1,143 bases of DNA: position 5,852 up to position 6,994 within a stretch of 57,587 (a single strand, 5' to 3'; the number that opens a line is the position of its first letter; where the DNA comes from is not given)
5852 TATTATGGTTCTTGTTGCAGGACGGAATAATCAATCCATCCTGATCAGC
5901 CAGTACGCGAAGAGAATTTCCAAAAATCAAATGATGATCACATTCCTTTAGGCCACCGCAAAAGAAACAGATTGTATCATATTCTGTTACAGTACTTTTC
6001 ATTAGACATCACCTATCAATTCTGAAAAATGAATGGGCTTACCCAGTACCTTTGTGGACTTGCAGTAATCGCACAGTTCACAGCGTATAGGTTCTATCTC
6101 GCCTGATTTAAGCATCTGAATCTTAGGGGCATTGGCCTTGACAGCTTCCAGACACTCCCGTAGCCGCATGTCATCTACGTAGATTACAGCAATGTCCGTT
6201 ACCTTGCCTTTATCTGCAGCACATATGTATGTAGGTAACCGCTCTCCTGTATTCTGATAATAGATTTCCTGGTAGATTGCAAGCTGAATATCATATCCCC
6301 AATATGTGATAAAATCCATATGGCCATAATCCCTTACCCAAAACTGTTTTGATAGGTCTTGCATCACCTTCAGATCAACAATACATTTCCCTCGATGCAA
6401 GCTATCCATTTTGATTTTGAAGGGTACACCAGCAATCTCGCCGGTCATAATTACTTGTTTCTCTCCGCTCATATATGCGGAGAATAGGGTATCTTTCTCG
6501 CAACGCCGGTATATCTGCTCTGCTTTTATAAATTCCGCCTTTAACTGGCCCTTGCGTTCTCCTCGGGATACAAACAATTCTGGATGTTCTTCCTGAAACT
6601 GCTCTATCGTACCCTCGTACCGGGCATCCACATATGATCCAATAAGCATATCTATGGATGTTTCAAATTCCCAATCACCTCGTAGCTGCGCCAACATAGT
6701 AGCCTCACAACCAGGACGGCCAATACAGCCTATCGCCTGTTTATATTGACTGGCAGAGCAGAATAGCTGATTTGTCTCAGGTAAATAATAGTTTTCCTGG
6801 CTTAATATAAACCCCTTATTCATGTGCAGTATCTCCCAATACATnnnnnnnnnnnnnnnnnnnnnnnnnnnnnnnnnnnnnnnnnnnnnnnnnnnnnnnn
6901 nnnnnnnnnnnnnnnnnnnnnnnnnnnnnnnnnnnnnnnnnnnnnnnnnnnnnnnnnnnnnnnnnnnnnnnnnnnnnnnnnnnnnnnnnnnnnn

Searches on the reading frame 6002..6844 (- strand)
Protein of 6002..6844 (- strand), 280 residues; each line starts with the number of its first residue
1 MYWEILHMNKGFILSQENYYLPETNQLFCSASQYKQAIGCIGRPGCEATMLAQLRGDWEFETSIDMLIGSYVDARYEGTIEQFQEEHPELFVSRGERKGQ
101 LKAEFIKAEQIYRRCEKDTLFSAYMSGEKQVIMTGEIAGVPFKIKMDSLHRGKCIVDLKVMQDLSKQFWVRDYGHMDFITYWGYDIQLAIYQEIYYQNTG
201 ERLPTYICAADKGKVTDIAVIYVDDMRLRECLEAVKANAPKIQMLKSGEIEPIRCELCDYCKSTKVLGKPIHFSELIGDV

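Call 101: search_protein_families(library=pfam, proteins=[window:6002-6844:-], max_evalue=0.0001)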
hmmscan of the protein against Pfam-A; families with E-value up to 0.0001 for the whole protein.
window:6002-6844:- (280 aa): 1 family
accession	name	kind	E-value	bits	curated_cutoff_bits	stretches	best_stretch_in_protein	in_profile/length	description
PF12684.13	DUF3799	-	6e-71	239.3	26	1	30-264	1-233/233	PDDEXK-like domain of unknown function (DUF3799)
